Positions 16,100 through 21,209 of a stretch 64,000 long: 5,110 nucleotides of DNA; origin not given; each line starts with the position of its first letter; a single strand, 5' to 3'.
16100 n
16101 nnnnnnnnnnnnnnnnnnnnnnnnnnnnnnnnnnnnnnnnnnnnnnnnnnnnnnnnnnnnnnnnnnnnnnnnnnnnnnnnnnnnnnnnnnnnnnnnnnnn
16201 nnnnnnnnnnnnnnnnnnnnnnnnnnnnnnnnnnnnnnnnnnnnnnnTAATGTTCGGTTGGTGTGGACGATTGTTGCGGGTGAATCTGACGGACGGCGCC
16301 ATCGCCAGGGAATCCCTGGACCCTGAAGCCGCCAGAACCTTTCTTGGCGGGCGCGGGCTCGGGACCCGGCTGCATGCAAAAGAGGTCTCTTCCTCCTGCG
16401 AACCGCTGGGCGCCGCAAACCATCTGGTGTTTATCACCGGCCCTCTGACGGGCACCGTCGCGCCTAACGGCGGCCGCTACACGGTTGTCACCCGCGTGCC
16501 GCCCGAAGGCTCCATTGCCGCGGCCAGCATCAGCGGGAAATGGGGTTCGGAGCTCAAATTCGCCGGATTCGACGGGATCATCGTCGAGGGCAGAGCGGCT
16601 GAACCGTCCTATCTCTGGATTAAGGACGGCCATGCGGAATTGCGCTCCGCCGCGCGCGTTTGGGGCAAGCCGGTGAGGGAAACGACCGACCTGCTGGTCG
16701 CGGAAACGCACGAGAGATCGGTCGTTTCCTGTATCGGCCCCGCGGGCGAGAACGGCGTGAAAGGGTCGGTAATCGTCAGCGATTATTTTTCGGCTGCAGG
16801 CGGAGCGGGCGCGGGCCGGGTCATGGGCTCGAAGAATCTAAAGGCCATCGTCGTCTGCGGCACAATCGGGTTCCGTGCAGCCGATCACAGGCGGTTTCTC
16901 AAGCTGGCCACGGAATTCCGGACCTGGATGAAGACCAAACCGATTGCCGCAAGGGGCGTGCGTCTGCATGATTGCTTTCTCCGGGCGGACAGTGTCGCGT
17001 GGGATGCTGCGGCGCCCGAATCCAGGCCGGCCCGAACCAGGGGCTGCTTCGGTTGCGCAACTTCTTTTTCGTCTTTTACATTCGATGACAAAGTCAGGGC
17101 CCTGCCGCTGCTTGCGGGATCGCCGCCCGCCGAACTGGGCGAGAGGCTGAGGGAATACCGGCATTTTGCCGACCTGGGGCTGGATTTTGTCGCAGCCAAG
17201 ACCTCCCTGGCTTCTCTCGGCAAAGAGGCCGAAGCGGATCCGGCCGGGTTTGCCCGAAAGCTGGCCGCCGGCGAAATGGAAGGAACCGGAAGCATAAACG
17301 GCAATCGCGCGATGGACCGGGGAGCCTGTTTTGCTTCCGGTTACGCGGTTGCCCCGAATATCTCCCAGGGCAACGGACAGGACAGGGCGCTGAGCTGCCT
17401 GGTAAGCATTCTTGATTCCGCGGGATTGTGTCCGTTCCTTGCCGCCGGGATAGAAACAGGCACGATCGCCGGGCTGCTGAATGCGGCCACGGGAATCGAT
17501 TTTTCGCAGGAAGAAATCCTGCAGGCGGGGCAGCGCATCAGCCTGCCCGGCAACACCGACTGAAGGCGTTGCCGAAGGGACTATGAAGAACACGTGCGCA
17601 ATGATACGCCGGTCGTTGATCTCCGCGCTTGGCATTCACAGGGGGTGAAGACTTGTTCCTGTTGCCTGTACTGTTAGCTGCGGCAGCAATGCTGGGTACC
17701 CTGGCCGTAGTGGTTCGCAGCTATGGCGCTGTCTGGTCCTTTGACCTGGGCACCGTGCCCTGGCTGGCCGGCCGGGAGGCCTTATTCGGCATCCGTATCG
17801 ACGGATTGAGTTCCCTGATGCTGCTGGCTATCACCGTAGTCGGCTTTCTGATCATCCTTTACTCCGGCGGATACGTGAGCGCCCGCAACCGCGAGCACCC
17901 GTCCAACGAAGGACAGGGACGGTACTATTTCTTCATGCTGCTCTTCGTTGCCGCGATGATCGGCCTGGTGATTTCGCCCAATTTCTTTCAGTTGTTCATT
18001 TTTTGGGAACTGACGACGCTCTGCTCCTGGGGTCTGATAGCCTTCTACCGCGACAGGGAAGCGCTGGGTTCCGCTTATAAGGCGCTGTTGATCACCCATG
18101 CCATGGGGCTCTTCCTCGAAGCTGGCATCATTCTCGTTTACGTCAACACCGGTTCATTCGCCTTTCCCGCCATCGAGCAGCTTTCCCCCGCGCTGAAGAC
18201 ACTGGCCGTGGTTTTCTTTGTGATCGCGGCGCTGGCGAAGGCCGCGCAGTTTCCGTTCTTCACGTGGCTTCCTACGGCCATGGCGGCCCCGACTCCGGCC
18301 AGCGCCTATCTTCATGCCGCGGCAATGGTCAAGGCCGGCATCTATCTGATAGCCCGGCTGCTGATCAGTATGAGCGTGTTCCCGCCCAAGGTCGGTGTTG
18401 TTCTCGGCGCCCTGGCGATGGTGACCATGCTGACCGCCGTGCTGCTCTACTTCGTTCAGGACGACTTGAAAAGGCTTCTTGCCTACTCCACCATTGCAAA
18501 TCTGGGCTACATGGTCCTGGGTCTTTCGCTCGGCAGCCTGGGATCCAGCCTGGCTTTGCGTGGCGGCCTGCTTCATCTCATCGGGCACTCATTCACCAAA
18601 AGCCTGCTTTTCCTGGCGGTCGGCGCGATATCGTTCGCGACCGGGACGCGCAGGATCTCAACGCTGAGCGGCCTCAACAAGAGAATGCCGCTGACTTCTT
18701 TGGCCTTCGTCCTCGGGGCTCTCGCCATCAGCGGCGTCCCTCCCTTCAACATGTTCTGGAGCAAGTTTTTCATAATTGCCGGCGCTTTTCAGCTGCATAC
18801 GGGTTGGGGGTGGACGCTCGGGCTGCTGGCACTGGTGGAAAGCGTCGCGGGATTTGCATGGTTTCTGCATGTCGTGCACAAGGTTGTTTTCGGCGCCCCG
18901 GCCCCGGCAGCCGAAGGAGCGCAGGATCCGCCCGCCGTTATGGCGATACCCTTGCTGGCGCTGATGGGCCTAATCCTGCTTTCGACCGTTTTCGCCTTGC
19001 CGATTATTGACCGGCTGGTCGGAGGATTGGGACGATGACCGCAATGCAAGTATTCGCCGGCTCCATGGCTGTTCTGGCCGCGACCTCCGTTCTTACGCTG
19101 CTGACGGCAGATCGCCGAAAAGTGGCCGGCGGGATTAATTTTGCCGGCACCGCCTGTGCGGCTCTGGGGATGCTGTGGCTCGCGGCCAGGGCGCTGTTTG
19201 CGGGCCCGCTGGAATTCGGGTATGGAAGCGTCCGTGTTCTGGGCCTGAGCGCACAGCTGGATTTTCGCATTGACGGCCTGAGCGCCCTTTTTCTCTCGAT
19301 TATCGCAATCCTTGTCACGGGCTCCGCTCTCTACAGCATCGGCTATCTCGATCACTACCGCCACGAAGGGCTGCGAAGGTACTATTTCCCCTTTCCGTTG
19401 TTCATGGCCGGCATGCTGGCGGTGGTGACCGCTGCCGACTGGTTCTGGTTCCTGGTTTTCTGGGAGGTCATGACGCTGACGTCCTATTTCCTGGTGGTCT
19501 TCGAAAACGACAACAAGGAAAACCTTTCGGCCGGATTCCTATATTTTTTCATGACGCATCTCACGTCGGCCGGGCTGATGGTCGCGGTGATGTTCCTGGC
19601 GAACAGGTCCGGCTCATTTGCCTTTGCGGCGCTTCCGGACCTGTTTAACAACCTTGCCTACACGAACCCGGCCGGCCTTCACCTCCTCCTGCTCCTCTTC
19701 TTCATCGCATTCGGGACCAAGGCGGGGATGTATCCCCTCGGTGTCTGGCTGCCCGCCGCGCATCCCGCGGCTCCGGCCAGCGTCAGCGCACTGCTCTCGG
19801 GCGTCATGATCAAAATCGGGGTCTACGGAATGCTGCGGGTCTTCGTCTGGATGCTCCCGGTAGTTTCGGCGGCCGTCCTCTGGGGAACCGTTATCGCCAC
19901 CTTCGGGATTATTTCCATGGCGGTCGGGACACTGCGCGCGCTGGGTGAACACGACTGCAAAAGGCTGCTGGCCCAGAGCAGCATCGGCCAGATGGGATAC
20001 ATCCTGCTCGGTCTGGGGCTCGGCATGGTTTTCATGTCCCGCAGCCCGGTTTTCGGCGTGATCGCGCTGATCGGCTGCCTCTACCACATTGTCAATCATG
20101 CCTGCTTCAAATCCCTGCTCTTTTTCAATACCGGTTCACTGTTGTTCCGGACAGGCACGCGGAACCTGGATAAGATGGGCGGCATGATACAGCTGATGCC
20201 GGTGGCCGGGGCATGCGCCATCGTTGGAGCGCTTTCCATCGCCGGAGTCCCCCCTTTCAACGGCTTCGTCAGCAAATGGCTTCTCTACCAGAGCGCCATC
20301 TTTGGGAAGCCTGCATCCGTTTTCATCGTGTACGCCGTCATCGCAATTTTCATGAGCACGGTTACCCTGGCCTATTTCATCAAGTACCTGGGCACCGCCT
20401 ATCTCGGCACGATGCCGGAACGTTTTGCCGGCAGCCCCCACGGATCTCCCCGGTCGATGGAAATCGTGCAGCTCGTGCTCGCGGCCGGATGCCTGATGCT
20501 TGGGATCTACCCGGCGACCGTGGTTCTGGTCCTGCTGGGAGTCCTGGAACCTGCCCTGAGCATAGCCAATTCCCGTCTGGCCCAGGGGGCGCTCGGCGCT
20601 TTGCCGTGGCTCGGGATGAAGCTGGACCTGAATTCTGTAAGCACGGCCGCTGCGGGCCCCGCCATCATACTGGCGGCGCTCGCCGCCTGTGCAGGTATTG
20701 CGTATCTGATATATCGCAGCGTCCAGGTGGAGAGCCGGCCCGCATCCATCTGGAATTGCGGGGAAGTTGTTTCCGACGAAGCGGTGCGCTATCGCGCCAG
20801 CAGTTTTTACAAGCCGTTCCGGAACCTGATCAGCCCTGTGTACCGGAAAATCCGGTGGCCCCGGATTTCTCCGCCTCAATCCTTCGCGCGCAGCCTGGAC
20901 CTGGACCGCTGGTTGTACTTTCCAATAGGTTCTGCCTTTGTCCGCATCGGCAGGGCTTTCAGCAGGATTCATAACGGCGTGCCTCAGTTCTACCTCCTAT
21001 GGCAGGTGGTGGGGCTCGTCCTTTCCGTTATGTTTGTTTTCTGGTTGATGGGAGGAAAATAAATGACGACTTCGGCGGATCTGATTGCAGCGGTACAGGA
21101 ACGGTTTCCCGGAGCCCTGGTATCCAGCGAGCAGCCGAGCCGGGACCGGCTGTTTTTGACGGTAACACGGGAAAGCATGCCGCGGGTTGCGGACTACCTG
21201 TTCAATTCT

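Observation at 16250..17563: Mini-AOR: an aldehyde:ferredoxin oxidoreductase-family protein about 160 residues shorter than canonical enzymes, embedded in the hydrogenase operon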

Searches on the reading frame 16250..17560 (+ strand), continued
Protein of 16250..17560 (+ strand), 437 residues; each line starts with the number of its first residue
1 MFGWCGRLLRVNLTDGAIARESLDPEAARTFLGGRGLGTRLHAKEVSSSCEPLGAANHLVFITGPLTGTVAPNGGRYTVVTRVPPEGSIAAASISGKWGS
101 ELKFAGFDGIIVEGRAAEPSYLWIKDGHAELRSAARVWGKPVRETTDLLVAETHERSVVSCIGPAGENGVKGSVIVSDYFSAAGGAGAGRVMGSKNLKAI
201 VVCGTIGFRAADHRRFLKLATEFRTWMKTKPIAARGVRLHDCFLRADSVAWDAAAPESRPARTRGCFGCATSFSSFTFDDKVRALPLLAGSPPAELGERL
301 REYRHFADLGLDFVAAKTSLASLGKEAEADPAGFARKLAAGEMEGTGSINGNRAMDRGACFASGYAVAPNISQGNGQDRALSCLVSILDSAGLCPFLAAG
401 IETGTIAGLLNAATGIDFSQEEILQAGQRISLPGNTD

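Call 70: list_cluster_members(proteins=[P0141, P0139, P0140, P0142, P0138, P0040, P0053, P0054, P0003, P0022])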
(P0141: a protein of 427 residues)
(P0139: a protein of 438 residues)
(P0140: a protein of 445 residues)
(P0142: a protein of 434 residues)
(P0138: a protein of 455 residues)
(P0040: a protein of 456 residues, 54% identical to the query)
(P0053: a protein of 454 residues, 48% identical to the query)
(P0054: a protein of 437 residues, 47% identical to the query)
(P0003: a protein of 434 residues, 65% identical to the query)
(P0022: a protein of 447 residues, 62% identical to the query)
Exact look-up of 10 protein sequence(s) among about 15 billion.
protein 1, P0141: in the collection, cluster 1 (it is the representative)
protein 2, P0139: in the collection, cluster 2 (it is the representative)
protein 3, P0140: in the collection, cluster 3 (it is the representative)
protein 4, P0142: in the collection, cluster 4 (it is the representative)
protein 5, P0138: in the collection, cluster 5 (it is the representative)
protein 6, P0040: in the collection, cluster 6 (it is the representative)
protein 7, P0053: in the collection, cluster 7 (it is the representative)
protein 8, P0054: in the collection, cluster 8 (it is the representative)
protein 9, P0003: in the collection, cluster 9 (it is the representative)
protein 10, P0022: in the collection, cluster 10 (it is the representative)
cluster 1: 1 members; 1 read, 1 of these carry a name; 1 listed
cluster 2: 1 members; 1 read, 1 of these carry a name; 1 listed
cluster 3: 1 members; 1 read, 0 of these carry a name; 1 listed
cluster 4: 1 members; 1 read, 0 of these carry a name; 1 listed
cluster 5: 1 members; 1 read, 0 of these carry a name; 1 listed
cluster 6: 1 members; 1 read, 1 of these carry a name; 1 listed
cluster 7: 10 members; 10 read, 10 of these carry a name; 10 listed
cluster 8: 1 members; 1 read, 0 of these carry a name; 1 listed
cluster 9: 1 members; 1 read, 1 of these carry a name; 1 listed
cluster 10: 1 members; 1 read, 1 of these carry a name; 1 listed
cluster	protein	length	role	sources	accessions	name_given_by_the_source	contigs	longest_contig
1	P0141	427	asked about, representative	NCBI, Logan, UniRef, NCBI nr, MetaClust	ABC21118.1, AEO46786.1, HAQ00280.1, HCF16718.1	aldehyde ferredoxin oxidoreductase N-terminal domain-containing protein [Rhodospirillum ... | Aldehyde ferredoxin oxidoreductase n=1 Tax=Rhodospirillum rubrum (strain ATCC 11170 / ATH ... | status=active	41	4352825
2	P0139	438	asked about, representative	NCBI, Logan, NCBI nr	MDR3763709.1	MAG: aldehyde ferredoxin oxidoreductase N-terminal domain-containing protein ... | aldehyde ferredoxin oxidoreductase N-terminal domain-containing protein [Acidobacteriota ...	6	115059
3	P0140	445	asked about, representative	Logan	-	-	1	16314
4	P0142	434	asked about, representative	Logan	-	-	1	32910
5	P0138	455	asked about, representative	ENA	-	-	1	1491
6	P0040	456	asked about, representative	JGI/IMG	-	aldehyde:ferredoxin oxidoreductase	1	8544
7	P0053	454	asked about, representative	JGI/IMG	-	aldehyde:ferredoxin oxidoreductase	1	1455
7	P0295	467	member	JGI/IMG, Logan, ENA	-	aldehyde:ferredoxin oxidoreductase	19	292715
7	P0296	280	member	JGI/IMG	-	hypothetical protein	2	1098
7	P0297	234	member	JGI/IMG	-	hypothetical protein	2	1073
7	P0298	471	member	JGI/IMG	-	aldehyde:ferredoxin oxidoreductase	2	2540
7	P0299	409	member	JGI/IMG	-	aldehyde:ferredoxin oxidoreductase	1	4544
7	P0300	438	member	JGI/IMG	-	aldehyde:ferredoxin oxidoreductase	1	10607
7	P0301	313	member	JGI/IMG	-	aldehyde:ferredoxin oxidoreductase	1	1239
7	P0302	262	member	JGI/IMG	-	hypothetical protein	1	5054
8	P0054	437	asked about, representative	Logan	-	-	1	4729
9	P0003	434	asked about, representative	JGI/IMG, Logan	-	aldehyde:ferredoxin oxidoreductase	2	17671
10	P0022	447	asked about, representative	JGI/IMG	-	hypothetical protein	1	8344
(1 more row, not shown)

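Call 80: find_homologous_proteins(query=P0141, max_evalue=1e-60)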
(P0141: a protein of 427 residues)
Query P0141 (427 aa): 15 proteins with E <= 1e-60 among 8000 candidates.
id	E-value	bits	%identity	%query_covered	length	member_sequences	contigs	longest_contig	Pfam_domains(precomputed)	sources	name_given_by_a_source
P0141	1.5e-273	925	100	100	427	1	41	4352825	PF02730.21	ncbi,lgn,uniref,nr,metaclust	ncbi:aldehyde ferredoxin oxidoreductase N-terminal domain-containing protein [Rhodospirillum rubrum]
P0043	1.1e-84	303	42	99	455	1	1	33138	PF02730.21,PF01314.24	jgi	jgi:aldehyde:ferredoxin oxidoreductase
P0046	1.2e-83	300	42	99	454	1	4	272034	PF02730.21,PF01314.24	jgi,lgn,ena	jgi:aldehyde:ferredoxin oxidoreductase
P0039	1.8e-81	292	42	99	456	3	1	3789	PF02730.21,PF01314.24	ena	-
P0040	5.5e-81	291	42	99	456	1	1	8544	PF02730.21,PF01314.24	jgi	jgi:aldehyde:ferredoxin oxidoreductase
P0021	2.4e-77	279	42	97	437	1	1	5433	PF02730.21,PF01314.24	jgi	jgi:hypothetical protein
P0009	3.5e-75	272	40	99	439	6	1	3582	PF02730.21,PF01314.24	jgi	jgi:hypothetical protein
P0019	1.1e-73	267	40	100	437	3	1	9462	PF02730.21,PF01314.24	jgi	-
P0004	1.3e-73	267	39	99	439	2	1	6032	PF02730.21,PF01314.24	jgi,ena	jgi:aldehyde:ferredoxin oxidoreductase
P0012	5.5e-71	258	39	99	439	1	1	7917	PF02730.21,PF01314.24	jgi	jgi:hypothetical protein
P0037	1.1e-70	257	38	99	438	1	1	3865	PF02730.21,PF01314.24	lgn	-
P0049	1.3e-69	253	39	99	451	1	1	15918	PF02730.21,PF01314.24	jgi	jgi:aldehyde:ferredoxin oxidoreductase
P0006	6.5e-69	251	38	99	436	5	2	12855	PF02730.21,PF01314.24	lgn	-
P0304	8.8e-63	231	40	96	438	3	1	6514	PF02730.21,PF01314.24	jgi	jgi:aldehyde:ferredoxin oxidoreductase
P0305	2.4e-61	226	43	64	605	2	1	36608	PF02730.21,PF01314.24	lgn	-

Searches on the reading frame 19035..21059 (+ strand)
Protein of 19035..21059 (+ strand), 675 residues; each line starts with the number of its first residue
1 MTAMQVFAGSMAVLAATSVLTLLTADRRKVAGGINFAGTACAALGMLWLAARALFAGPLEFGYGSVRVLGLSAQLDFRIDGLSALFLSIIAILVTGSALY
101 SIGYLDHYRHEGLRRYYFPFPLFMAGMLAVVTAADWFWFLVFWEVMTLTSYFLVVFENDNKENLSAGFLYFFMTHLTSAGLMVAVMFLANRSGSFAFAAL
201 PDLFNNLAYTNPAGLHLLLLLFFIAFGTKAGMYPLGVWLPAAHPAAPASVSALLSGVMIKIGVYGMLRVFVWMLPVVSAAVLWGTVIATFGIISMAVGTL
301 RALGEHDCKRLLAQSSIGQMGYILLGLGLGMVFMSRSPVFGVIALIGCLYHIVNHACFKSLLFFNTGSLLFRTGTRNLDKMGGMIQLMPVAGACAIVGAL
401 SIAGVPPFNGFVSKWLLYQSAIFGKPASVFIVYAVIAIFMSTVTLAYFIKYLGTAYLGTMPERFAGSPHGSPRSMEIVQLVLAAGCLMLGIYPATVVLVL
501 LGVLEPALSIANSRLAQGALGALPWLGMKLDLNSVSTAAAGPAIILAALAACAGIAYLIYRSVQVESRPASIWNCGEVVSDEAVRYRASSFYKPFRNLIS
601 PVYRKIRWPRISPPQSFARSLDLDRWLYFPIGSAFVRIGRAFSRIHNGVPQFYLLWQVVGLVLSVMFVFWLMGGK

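Call 7: search_protein_families(library=pfam, proteins=[window:19035-21059:+], max_evalue=0.001)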
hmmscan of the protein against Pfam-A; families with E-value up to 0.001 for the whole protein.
window:19035-21059:+ (675 aa): 2 families
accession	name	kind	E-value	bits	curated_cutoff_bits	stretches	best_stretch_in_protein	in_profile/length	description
PF00361.26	Proton_antipo_M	-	4.3e-56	190.7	21.5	1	133-440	1-293/294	NADH:quinone oxidoreductase/Mrp antiporter, TM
PF00662.26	Proton_antipo_N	-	1.2e-06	28.8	24.5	1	70-117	6-51/51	NADH-Ubiquinone oxidoreductase (complex I), chain 5 N-terminus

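Call 39: search_protein_families(library=ncbifam, proteins=[window:19035-21059:+], max_evalue=0.00001)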
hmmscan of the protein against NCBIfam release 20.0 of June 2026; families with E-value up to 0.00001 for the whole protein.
window:19035-21059:+ (675 aa): 74 families (the best 25 are shown)
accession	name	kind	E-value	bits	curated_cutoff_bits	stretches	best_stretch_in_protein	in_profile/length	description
NF005086.0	PRK06521.1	equivalog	1.6e-149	499.4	667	1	1-667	2-666/669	hydrogenase 4 subunit B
NF006418.0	PRK08667.1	equivalog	1.7e-104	350.7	794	1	6-498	5-491/644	hydrogenase membrane subunit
NF006240.0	PRK08376.1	subfamily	3.3e-87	293.6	662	1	77-500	86-499/521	putative monovalent cation/H+ antiporter subunit D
NF006419.0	PRK08668.1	equivalog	8.1e-83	279.2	617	1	72-665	61-609/613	NADH dehydrogenase subunit M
NF009288.0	PRK12648.1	equivalog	6.8e-70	236.3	1104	1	16-550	13-524/954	monovalent cation/H+ antiporter subunit A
TIGR00940.1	2a6301s01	subfamily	1.9e-68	231.6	920.45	1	73-532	67-525/793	monovalent cation:proton antiporter subunit A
NF005097.0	PRK06525.1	equivalog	2e-68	231.3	430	1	13-484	11-466/480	hydrogenase 4 subunit D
NF009285.0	PRK12645.1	equivalog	9.3e-65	219.3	1028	1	73-517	70-514/804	Na+/H+ antiporter subunit A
NF009287.0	PRK12647.1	equivalog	2.5e-63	214.8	937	1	68-541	63-511/773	putative monovalent cation/H+ antiporter subunit A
NF009310.0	PRK12668.1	equivalog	5.5e-60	203.8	564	1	9-498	9-439/584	Na(+)/H(+) antiporter subunit D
TIGR01972.1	NDH_I_M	subfamily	1.5e-59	202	263.8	1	73-498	70-473/486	NADH-quinone oxidoreductase subunit M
NF009286.0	PRK12646.1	equivalog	3.1e-58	197.9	1063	1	71-531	68-531/800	DUF4040 family protein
NF009306.0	PRK12663.1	equivalog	3.9e-56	190.9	542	1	14-498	13-472/498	Na+/H+ antiporter subunit D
NF005958.0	PRK08042.1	equivalog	8.3e-56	190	727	1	1-604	1-565/608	formate hydrogenlyase subunit 3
NF005044.0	PRK06458.1-4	equivalog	9.1e-56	189.8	610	1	77-498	70-485/531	hydrogenase 4 subunit F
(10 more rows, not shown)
